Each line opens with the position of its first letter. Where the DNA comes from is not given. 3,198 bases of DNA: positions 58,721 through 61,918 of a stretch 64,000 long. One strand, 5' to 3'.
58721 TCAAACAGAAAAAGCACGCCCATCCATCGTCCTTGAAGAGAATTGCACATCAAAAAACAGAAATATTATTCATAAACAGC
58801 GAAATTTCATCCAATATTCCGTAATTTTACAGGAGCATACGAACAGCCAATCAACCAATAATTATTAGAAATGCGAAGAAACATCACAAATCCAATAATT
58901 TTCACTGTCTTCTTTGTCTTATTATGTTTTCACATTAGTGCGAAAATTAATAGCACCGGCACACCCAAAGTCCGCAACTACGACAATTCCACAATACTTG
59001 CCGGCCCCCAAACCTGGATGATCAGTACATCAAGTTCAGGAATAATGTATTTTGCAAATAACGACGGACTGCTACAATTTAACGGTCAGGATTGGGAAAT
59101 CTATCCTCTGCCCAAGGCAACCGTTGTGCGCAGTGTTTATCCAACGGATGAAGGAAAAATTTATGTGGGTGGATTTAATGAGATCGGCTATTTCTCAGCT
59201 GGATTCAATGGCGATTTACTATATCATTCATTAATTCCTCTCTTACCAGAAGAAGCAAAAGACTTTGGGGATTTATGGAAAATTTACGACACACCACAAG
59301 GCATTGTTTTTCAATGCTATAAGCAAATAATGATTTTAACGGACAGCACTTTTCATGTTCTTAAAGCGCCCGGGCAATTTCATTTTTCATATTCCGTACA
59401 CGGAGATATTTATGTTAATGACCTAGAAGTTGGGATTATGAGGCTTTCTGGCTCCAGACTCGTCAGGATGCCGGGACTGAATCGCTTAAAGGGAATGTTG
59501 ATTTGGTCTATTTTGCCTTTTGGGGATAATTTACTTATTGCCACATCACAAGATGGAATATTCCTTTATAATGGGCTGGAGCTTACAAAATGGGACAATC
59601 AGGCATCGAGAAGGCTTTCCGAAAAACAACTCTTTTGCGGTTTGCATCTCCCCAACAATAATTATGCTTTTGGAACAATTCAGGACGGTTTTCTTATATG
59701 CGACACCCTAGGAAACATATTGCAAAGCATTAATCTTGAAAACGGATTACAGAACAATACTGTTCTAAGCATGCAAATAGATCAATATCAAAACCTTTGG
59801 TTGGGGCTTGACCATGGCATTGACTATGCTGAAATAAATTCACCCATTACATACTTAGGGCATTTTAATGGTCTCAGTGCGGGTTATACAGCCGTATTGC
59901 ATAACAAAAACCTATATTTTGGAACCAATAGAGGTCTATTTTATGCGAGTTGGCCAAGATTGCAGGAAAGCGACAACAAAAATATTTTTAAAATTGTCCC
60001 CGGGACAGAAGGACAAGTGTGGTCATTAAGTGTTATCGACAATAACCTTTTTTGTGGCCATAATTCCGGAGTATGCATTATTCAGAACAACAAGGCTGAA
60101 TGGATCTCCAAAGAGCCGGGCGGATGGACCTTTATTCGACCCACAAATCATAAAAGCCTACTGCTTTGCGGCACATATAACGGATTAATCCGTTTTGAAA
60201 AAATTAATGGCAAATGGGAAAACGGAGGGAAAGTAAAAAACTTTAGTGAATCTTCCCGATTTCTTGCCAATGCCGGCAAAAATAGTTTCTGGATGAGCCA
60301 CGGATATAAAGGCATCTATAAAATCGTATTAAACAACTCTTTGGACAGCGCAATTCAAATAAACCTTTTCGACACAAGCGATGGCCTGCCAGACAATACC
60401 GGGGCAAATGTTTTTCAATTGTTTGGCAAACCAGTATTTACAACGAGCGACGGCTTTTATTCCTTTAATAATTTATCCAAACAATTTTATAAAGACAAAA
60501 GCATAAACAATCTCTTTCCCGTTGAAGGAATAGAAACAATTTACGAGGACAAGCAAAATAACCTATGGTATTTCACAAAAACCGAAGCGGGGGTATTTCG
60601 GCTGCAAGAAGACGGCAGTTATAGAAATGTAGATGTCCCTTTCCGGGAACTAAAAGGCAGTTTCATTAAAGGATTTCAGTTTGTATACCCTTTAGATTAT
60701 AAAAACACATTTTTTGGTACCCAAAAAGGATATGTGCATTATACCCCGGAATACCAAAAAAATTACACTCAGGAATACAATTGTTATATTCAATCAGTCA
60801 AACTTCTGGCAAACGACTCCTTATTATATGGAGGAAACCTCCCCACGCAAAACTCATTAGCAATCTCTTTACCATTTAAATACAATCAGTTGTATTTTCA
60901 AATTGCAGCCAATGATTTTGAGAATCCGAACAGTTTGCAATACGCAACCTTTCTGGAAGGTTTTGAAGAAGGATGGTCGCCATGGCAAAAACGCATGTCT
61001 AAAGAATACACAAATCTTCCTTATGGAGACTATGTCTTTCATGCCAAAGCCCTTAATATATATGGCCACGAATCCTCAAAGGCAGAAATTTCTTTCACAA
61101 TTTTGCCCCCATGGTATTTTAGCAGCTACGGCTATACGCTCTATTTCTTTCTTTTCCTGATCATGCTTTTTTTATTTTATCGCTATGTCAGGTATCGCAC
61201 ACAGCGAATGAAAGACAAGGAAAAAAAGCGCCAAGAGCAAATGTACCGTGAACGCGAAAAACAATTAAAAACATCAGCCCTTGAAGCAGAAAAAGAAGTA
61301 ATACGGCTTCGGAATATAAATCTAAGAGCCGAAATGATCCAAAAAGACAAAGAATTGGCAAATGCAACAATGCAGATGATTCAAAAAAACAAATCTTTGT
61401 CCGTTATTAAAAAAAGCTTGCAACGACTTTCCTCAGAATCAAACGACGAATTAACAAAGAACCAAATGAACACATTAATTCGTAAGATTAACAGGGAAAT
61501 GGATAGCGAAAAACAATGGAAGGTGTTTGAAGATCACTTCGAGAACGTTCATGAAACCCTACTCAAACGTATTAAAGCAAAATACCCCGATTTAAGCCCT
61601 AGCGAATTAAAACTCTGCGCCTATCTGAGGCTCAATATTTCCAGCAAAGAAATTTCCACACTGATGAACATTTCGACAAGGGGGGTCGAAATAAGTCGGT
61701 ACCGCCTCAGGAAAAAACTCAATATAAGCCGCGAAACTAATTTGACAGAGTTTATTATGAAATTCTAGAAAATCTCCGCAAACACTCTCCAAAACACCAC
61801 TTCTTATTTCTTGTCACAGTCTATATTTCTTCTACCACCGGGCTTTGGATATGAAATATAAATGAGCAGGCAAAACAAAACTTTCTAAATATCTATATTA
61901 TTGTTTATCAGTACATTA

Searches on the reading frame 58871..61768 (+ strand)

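Call 52: search_protein_families(library=pfam, proteins=[window:58871-61768:+], max_evalue=0.00001)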
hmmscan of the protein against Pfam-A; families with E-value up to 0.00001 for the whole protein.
window:58871-61768:+ (965 aa): 2 families
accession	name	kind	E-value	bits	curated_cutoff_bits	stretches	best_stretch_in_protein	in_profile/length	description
PF07495.19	Y_Y_Y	-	5.5e-12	45.9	26.6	1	682-745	1-65/65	Y_Y_Y domain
PF07494.17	Reg_prop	-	5.8e-09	35.5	20.4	0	292-312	1-21/24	Two component regulator propeller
